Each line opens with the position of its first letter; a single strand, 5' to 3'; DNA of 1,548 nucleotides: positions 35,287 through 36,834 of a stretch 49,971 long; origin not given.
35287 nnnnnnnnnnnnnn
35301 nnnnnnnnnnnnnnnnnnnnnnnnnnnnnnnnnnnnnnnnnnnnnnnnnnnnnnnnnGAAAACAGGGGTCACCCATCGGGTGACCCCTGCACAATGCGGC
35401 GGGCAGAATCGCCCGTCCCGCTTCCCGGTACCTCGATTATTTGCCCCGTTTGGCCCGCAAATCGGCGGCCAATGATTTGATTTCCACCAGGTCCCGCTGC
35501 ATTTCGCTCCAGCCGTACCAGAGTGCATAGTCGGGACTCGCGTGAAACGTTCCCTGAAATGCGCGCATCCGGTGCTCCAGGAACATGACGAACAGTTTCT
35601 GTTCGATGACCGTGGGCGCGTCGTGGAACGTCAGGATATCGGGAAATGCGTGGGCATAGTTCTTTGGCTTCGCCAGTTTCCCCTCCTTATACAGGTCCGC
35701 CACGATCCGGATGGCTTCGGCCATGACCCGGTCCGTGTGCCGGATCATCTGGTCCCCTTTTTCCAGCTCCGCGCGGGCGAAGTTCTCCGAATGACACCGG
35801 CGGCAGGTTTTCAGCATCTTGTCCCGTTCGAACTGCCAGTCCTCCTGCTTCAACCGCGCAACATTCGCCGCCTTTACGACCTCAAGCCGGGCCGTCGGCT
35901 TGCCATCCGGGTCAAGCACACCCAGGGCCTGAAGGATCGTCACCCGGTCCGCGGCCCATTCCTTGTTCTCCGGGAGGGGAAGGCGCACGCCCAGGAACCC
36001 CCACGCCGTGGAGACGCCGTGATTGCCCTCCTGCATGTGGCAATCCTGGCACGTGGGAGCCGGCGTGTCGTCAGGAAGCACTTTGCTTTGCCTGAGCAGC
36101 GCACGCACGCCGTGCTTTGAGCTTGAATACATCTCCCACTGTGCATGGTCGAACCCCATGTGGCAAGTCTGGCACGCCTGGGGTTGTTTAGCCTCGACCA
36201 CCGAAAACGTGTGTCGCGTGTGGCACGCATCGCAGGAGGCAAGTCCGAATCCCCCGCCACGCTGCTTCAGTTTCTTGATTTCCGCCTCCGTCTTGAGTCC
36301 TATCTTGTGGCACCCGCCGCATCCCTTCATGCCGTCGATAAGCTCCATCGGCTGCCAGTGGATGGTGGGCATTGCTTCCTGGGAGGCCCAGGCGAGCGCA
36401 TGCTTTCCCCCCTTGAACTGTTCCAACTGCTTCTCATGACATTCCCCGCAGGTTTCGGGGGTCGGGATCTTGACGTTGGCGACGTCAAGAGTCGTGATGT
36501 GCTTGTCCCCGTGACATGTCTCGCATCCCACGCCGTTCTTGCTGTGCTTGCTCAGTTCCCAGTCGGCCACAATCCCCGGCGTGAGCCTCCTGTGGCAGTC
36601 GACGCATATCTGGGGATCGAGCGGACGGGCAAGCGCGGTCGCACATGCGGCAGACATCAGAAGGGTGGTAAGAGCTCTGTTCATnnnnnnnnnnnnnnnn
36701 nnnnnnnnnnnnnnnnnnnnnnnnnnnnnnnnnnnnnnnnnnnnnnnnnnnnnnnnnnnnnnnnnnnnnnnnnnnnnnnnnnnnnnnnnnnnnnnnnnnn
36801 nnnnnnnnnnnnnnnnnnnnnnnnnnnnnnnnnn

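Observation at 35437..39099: Self-contained four-gene module: Fe-S Rrf2 regulator, NapH-like polyferredoxin, SAM methyltransferase and octahaem HAO-like cytochrome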

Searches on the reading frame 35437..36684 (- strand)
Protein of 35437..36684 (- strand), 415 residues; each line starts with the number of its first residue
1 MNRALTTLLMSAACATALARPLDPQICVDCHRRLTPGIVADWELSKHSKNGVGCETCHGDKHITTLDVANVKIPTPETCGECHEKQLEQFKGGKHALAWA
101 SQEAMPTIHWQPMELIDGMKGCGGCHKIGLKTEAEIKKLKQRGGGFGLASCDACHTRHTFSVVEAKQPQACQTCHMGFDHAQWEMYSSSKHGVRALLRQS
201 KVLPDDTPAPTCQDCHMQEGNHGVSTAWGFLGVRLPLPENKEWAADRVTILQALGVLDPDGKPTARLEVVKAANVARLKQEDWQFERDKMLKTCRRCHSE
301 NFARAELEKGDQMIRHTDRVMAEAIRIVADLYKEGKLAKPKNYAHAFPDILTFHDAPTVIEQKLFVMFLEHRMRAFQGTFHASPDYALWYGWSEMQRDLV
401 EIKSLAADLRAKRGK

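Call 3: search_protein_families(library=pfam, proteins=[window:35437-36684:-], max_evalue=0.01)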
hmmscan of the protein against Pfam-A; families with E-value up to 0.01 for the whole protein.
window:35437-36684:- (415 aa): 6 families
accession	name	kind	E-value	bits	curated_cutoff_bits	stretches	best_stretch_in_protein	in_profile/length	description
PF13447.11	Multi-haem_cyto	-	7.9e-31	107.7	21.9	2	51-221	2-179/269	Seven times multi-haem cytochrome CxxCH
PF13435.11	Cytochrome_C554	-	6.2e-13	49.9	20.8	2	78-156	1-84/84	Cytochrome c554 and c-prime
PF14522.11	Cytochrome_C7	-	2.9e-12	46.7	24.8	2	119-175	13-66/67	Cytochrome c7 and related cytochrome c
PF14537.11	Cytochrom_c3_2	-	1.2e-07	32.6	25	0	47-175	2-78/79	Cytochrome c3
PF09699.15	Paired_CXXCH_1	-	1.2e-07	31.7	20.6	1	150-177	8-38/41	Doubled CXXCH motif (Paired_CXXCH_1)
PF03264.19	Cytochrom_NNT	-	0.0011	19.2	24.1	0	5-63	17-77/174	NapC/NirT cytochrome c family, N-terminal region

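Call 4: search_protein_families(library=ncbifam, proteins=[window:35437-36684:-], max_evalue=0.01)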
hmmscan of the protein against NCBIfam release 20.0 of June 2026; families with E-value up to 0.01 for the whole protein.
window:35437-36684:- (415 aa): 6 families
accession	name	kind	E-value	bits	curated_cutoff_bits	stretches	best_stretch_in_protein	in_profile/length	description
NF052343.1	hydrazine_HDH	equivalog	5.6e-28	97.6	900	2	26-225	118-308/564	hydrazine dehydrogenase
TIGR03508.1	decahem_SO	subfamily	8.2e-12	45.1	192.2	1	24-96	70-138/258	DmsE family decaheme c-type cytochrome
NF041028.1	decahem_GSU2203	exception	6.6e-10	38.7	325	1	25-91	102-163/317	GSU2203 family decaheme c-type cytochrome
TIGR04257.1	nanowire_3heme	domain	4.7e-05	23.5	40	0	119-175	23-74/75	c(7)-type cytochrome triheme domain-containing protein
TIGR03153.1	cytochr_NrfH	equivalog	5.8e-05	23.2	134.2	0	19-63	23-64/138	cytochrome c nitrite reductase small subunit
NF041198.1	UshA_like_PCGU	equivalog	0.00035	19.3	275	1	27-86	445-511/519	UshA-like (seleno)protein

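Call 5: find_homologous_proteins(query=window:35437-36684:-, max_evalue=0.00001)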
Query window:35437-36684:- (415 aa): 7476 proteins with E <= 0.00001 among 8000 candidates; the best 120 are listed.
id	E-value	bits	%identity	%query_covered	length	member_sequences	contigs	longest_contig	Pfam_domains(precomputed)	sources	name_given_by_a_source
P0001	9.5e-284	959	97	100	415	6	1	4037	PF09699.16,PF14537.12,PF13435.12,PF13447.12,PF14522.12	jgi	jgi:hypothetical protein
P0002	3.5e-260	881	87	100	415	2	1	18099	PF09699.16,PF14537.12,PF13435.12,PF13447.12,PF14522.12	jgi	jgi:hypothetical protein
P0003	5.9e-227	772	77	98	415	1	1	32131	PF09699.16,PF14537.12,PF13435.12,PF13447.12,PF14522.12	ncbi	ncbi:MAG: multiheme c-type cytochrome [Bacteroidota bacterium]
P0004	3.3e-218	743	73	100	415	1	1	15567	PF09699.16,PF14537.12,PF13435.12,PF13447.12,PF14522.12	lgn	-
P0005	4.0e-218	743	73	100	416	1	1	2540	PF09699.16,PF14537.12,PF13435.12,PF13447.12,PF14522.12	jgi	jgi:uncharacterized CHY-type Zn-finger protein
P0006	4.1e-218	743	73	100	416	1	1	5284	PF09699.16,PF14537.12,PF13435.12,PF13447.12,PF14522.12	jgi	jgi:uncharacterized CHY-type Zn-finger protein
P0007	1.2e-216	738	74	98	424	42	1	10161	PF09699.16,PF14537.12,PF13435.12,PF13447.12,PF14522.12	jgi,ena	-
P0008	1.5e-216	737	76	94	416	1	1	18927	PF09699.16,PF14537.12,PF13435.12,PF13447.12,PF14522.12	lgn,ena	-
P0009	2.7e-216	737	73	100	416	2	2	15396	PF09699.16,PF14537.12,PF13435.12,PF13447.12,PF14522.12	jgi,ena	-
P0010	3.1e-216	736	77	94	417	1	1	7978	PF09699.16,PF14537.12,PF13435.12,PF13447.12,PF14522.12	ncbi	-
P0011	6.2e-216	735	75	94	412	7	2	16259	PF09699.16,PF14537.12,PF13435.12,PF13447.12,PF14522.12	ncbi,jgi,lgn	ncbi:MAG: multiheme c-type cytochrome [Candidatus Solibacter sp.]|jgi:hypothetical protein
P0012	7.3e-216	735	75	99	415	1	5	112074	PF09699.16,PF14537.12,PF13435.12,PF13447.12,PF14522.12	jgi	jgi:hypothetical protein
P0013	9.0e-216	735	76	94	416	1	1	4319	PF09699.16,PF14537.12,PF13435.12,PF13447.12,PF14522.12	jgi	jgi:hydroxylamine dehydrogenase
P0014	9.8e-216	735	77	93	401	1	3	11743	PF09699.16,PF14537.12,PF13435.12,PF13447.12,PF14522.12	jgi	jgi:hypothetical protein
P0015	1.2e-215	734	74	99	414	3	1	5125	PF09699.16,PF14537.12,PF13435.12,PF13447.12,PF14522.12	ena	-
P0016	1.5e-215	734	76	94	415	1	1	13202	PF09699.16,PF14537.12,PF13435.12,PF13447.12,PF14522.12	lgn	-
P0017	2.2e-215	734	75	96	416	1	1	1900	PF09699.16,PF14537.12,PF13435.12,PF13447.12,PF14522.12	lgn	-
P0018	2.6e-215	733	76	93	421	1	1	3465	PF09699.16,PF14537.12,PF13435.12,PF13447.12,PF14522.12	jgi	jgi:hydroxylamine dehydrogenase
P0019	2.9e-215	733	77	93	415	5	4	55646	PF09699.16,PF14537.12,PF13435.12,PF13447.12,PF14522.12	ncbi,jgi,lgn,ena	ncbi:MAG TPA: multiheme c-type cytochrome [Candidatus Acidoferrales bacterium]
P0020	3.5e-215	733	77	93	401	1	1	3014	PF09699.16,PF14537.12,PF13435.12,PF13447.12,PF14522.12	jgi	jgi:hypothetical protein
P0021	3.7e-215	733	74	99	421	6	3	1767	PF09699.16,PF14537.12,PF13435.12,PF13447.12,PF14522.12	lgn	-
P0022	3.7e-215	733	76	94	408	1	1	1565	PF09699.16,PF14537.12,PF13435.12,PF13447.12,PF14522.12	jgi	jgi:hypothetical protein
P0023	4.0e-215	733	75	94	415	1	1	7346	PF09699.16,PF14537.12,PF13435.12,PF13447.12,PF14522.12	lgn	-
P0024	4.3e-215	733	76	95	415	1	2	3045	PF09699.16,PF14537.12,PF13435.12,PF13447.12,PF14522.12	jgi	jgi:hydroxylamine dehydrogenase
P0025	5.3e-215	732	72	99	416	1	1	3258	PF09699.16,PF14537.12,PF13435.12,PF13447.12,PF14522.12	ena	-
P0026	6.5e-215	732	75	94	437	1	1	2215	PF09699.16,PF14537.12,PF13435.12,PF13447.12,PF14522.12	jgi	jgi:hypothetical protein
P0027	6.6e-215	732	73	99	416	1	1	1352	PF09699.16,PF14537.12,PF13435.12,PF13447.12,PF14522.12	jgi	jgi:hydroxylamine dehydrogenase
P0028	6.7e-215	732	73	99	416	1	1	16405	PF09699.16,PF14537.12,PF13435.12,PF13447.12,PF14522.12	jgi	jgi:hydroxylamine dehydrogenase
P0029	6.7e-215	732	71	100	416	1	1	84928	PF09699.16,PF14537.12,PF13435.12,PF13447.12,PF14522.12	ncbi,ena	-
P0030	7.3e-215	732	76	96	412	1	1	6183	PF09699.16,PF14537.12,PF13435.12,PF13447.12,PF14522.12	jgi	jgi:hydroxylamine dehydrogenase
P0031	7.4e-215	732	77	93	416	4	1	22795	PF09699.16,PF14537.12,PF13435.12,PF13447.12,PF14522.12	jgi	jgi:hypothetical protein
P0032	9.8e-215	731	75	94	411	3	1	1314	PF09699.16,PF14537.12,PF13435.12,PF13447.12,PF14522.12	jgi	jgi:hypothetical protein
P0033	1.1e-214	731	75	94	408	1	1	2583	PF09699.16,PF14537.12,PF13435.12,PF13447.12,PF14522.12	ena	-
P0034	1.2e-214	731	74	99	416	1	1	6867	PF09699.16,PF14537.12,PF13435.12,PF13447.12,PF14522.12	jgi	jgi:hydroxylamine dehydrogenase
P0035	1.2e-214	731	73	99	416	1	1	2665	PF09699.16,PF14537.12,PF13435.12,PF13447.12,PF14522.12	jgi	jgi:hypothetical protein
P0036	1.3e-214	731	74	96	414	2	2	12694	PF09699.16,PF14537.12,PF13435.12,PF13447.12,PF14522.12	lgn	-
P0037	2.0e-214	730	76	94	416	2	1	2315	PF09699.16,PF14537.12,PF13435.12,PF13447.12,PF14522.12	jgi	jgi:hydroxylamine dehydrogenase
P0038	2.0e-214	730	73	99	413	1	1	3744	PF09699.16,PF14537.12,PF13435.12,PF13447.12,PF14522.12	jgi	jgi:uncharacterized CHY-type Zn-finger protein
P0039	2.4e-214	730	74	98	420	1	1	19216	PF09699.16,PF14537.12,PF13435.12,PF13447.12,PF14522.12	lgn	-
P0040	2.9e-214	730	72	100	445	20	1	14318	PF09699.16,PF14537.12,PF13435.12,PF13447.12,PF14522.12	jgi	-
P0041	3.1e-214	730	73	98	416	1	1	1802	PF09699.16,PF14537.12,PF13435.12,PF13447.12,PF14522.12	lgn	-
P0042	3.2e-214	730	73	99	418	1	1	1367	PF09699.16,PF14537.12,PF13435.12,PF13447.12,PF14522.12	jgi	-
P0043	3.6e-214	730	73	98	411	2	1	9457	PF09699.16,PF14537.12,PF13435.12,PF13447.12,PF14522.12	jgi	jgi:hydroxylamine dehydrogenase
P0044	3.7e-214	730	73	100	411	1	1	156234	PF09699.16,PF14537.12,PF13435.12,PF13447.12,PF14522.12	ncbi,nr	ncbi:MAG: cytochrome C [Desulfobacterota bacterium]|nr:cytochrome C [Thermodesulfobacteriota bacteri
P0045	4.6e-214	729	74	99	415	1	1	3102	PF09699.16,PF14537.12,PF13435.12,PF13447.12,PF14522.12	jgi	jgi:hydroxylamine dehydrogenase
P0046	5.1e-214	729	72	100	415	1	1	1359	PF09699.16,PF14537.12,PF13435.12,PF13447.12,PF14522.12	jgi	-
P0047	5.4e-214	729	71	100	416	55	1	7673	PF09699.16,PF14537.12,PF13435.12,PF13447.12,PF14522.12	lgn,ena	-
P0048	6.3e-214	729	72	99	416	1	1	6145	PF09699.16,PF14537.12,PF13435.12,PF13447.12,PF14522.12,PF22113.2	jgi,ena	jgi:cytochrome c553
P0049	8.5e-214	728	73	98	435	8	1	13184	PF09699.16,PF14537.12,PF13435.12,PF13447.12,PF14522.12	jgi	jgi:hypothetical protein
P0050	9.3e-214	728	72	99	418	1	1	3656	PF09699.16,PF14537.12,PF13435.12,PF13447.12,PF14522.12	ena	-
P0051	1.0e-213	728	75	95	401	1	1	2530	PF09699.16,PF14537.12,PF13435.12,PF13447.12,PF14522.12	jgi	jgi:hypothetical protein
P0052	1.2e-213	728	73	99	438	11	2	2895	PF09699.16,PF14537.12,PF13435.12,PF13447.12,PF14522.12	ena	-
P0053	1.2e-213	728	75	95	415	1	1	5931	PF09699.16,PF14537.12,PF13435.12,PF13447.12,PF14522.12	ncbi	-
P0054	1.3e-213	728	75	94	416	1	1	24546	PF09699.16,PF14537.12,PF13435.12,PF03264.20,PF13447.12,PF14522.12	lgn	-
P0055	1.4e-213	728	76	94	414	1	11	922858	PF09699.16,PF14537.12,PF13435.12,PF13447.12,PF14522.12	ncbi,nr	ncbi:MAG: multiheme c-type cytochrome [candidate division KSB1 bacterium]|nr:multiheme c-type cytoch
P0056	1.5e-213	728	73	98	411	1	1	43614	PF09699.16,PF14537.12,PF13435.12,PF03264.20,PF13447.12,PF14522.12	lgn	-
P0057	1.6e-213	727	73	99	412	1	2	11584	PF09699.16,PF14537.12,PF13435.12,PF13447.12,PF14522.12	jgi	jgi:hydroxylamine dehydrogenase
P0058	1.8e-213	727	72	100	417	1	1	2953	PF09699.16,PF14537.12,PF13435.12,PF13447.12,PF14522.12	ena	-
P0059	1.8e-213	727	74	96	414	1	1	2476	PF09699.16,PF14537.12,PF13435.12,PF13447.12,PF14522.12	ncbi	-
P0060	2.1e-213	727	73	99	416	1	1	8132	PF09699.16,PF14537.12,PF13435.12,PF13447.12,PF14522.12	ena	-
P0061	2.1e-213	727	76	93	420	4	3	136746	PF09699.16,PF14537.12,PF13435.12,PF13447.12,PF14522.12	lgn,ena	-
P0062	2.1e-213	727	71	99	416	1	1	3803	PF09699.16,PF14537.12,PF13435.12,PF13447.12,PF14522.12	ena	-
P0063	2.3e-213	727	75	94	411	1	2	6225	PF09699.16,PF14537.12,PF13435.12,PF13447.12,PF14522.12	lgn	-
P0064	2.3e-213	727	74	99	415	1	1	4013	PF09699.16,PF14537.12,PF13435.12,PF13447.12,PF14522.12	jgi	jgi:hypothetical protein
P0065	2.4e-213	727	72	100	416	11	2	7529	PF09699.16,PF14537.12,PF13435.12,PF13447.12,PF14522.12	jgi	jgi:hypothetical protein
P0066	2.4e-213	727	73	99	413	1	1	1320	PF09699.16,PF14537.12,PF13435.12,PF13447.12,PF14522.12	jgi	jgi:hypothetical protein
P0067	2.4e-213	727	71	100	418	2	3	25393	PF09699.16,PF14537.12,PF13435.12,PF03264.20,PF13447.12,PF14522.12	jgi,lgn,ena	jgi:hypothetical protein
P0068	2.6e-213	727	74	96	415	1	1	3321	PF09699.16,PF14537.12,PF13435.12,PF13447.12,PF14522.12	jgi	-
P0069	2.8e-213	727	73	100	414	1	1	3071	PF09699.16,PF14537.12,PF13435.12,PF13447.12,PF14522.12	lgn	-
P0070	3.1e-213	726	71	100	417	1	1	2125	PF09699.16,PF14537.12,PF13435.12,PF13447.12,PF14522.12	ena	-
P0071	3.2e-213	726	73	99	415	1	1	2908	PF09699.16,PF14537.12,PF13435.12,PF13447.12,PF14522.12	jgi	jgi:hydroxylamine dehydrogenase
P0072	3.4e-213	726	76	94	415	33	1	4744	PF09699.16,PF14537.12,PF13435.12,PF13447.12,PF14522.12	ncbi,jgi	jgi:hypothetical protein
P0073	3.4e-213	726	72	100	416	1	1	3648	PF09699.16,PF14537.12,PF13435.12,PF13447.12,PF14522.12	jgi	jgi:hydroxylamine dehydrogenase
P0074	3.6e-213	726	73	99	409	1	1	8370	PF09699.16,PF14537.12,PF13435.12,PF13447.12,PF14522.12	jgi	jgi:hypothetical protein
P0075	3.6e-213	726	73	99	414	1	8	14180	PF09699.16,PF14537.12,PF13435.12,PF13447.12,PF14522.12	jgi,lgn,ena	-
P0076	3.9e-213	726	71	100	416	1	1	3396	PF09699.16,PF14537.12,PF13435.12,PF13447.12,PF14522.12,PF22113.2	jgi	jgi:hydroxylamine dehydrogenase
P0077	4.2e-213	726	72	100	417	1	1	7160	PF09699.16,PF14537.12,PF13435.12,PF13447.12,PF14522.12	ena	-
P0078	4.3e-213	726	76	93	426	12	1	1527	PF09699.16,PF14537.12,PF13435.12,PF03264.20,PF13447.12,PF14522.12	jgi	-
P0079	4.3e-213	726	73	100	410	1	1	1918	PF09699.16,PF14537.12,PF13435.12,PF13447.12,PF14522.12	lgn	-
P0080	4.4e-213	726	73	99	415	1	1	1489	PF09699.16,PF14537.12,PF13435.12,PF13447.12,PF14522.12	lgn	-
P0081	4.7e-213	726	74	96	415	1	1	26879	PF09699.16,PF14537.12,PF13435.12,PF13447.12,PF14522.12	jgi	-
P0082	4.8e-213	726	71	99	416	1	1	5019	PF09699.16,PF14537.12,PF13435.12,PF13447.12,PF14522.12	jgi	jgi:hydroxylamine dehydrogenase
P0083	5.1e-213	726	72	100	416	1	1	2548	PF09699.16,PF14537.12,PF13435.12,PF13447.12,PF14522.12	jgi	jgi:hydroxylamine dehydrogenase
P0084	5.3e-213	726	75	93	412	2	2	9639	PF09699.16,PF14537.12,PF13435.12,PF13447.12,PF14522.12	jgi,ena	-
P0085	5.8e-213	726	71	100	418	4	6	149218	PF09699.16,PF14537.12,PF13435.12,PF13447.12,PF14522.12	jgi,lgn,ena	jgi:hypothetical protein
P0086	5.9e-213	726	72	100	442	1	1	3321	PF09699.16,PF14537.12,PF13435.12,PF13447.12,PF14522.12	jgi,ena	-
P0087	6.2e-213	725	74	98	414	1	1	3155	PF09699.16,PF14537.12,PF13435.12,PF13447.12,PF14522.12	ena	-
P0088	6.7e-213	725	71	100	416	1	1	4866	PF09699.16,PF14537.12,PF13435.12,PF13447.12,PF14522.12,PF22113.2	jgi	-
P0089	6.7e-213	725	72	100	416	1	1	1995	PF09699.16,PF14537.12,PF13435.12,PF13447.12,PF14522.12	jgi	jgi:hydroxylamine dehydrogenase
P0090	7.8e-213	725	74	99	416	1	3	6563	PF09699.16,PF14537.12,PF13435.12,PF13447.12,PF14522.12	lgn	-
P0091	7.9e-213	725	73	99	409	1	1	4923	PF09699.16,PF14537.12,PF13435.12,PF13447.12,PF14522.12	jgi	jgi:hypothetical protein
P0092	8.2e-213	725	76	93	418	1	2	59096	PF09699.16,PF14537.12,PF13435.12,PF13447.12,PF14522.12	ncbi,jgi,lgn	-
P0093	9.5e-213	725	73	97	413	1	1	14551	PF09699.16,PF14537.12,PF13435.12,PF13447.12,PF14522.12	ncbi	-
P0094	9.7e-213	725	73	99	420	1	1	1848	PF09699.16,PF14537.12,PF13435.12,PF13447.12,PF14522.12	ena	-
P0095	9.8e-213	725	73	100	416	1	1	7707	PF09699.16,PF14537.12,PF13435.12,PF13447.12,PF14522.12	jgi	jgi:hydroxylamine dehydrogenase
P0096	9.9e-213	725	71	100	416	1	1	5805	PF09699.16,PF14537.12,PF13435.12,PF13447.12,PF14522.12,PF22113.2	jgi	jgi:hydroxylamine dehydrogenase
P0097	1.0e-212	725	73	99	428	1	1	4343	PF09699.16,PF14537.12,PF13435.12,PF13447.12,PF14522.12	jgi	jgi:hypothetical protein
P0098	1.2e-212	725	73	99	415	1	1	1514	PF09699.16,PF14537.12,PF13435.12,PF13447.12,PF14522.12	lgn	-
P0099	1.2e-212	725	74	98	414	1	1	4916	PF09699.16,PF14537.12,PF13435.12,PF13447.12,PF14522.12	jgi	jgi:hypothetical protein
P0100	1.3e-212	724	73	99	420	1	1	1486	PF09699.16,PF14537.12,PF13435.12,PF13447.12,PF14522.12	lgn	-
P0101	1.3e-212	724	71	99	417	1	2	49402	PF09699.16,PF14537.12,PF13435.12,PF13447.12,PF14522.12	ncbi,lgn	-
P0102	1.3e-212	724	74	93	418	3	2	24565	PF09699.16,PF14537.12,PF13435.12,PF13447.12,PF14522.12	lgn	-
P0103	1.3e-212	724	75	94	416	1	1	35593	PF09699.16,PF14537.12,PF13435.12,PF03264.20,PF13447.12,PF14522.12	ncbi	-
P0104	1.3e-212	724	74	95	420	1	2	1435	PF09699.16,PF14537.12,PF13435.12,PF13447.12,PF14522.12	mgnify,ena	mgnify:CR=1 FL=1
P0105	1.4e-212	724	74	94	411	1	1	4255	PF09699.16,PF14537.12,PF13435.12,PF13447.12,PF14522.12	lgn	-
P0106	1.5e-212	724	72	99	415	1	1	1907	PF09699.16,PF14537.12,PF13435.12,PF13447.12,PF14522.12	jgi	jgi:hydroxylamine dehydrogenase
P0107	1.5e-212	724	73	99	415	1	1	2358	PF09699.16,PF14537.12,PF13435.12,PF13447.12,PF14522.12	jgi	jgi:hydroxylamine dehydrogenase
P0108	1.5e-212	724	76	93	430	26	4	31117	PF09699.16,PF14537.12,PF13435.12,PF13447.12,PF14522.12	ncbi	-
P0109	1.5e-212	724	71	100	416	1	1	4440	PF09699.16,PF14537.12,PF13435.12,PF13447.12,PF14522.12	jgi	jgi:hydroxylamine dehydrogenase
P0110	1.6e-212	724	73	98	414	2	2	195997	PF09699.16,PF14537.12,PF13435.12,PF13447.12,PF14522.12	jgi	jgi:hypothetical protein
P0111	1.6e-212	724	73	100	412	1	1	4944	PF09699.16,PF14537.12,PF13435.12,PF13447.12,PF14522.12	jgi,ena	-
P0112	1.6e-212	724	75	93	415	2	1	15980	PF09699.16,PF14537.12,PF13435.12,PF13447.12,PF14522.12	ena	-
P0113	1.6e-212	724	73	97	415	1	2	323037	PF09699.16,PF14537.12,PF13435.12,PF13447.12,PF14522.12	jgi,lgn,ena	-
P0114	1.6e-212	724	73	99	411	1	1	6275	PF09699.16,PF14537.12,PF13435.12,PF13447.12,PF14522.12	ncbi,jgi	jgi:hypothetical protein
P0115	1.7e-212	724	73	100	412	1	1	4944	PF09699.16,PF14537.12,PF13435.12,PF13447.12,PF14522.12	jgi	-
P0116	1.7e-212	724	75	94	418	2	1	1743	PF09699.16,PF14537.12,PF13435.12,PF13447.12,PF14522.12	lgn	-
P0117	1.7e-212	724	72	100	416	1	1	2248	PF09699.16,PF14537.12,PF13435.12,PF13447.12,PF14522.12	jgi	jgi:hydroxylamine dehydrogenase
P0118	1.8e-212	724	76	93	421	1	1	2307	PF09699.16,PF14537.12,PF13435.12,PF13447.12,PF14522.12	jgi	-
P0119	1.8e-212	724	75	93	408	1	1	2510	PF09699.16,PF14537.12,PF13435.12,PF13447.12,PF14522.12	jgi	-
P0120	1.9e-212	724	71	99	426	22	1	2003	PF09699.16,PF14537.12,PF13435.12,PF13447.12,PF14522.12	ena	-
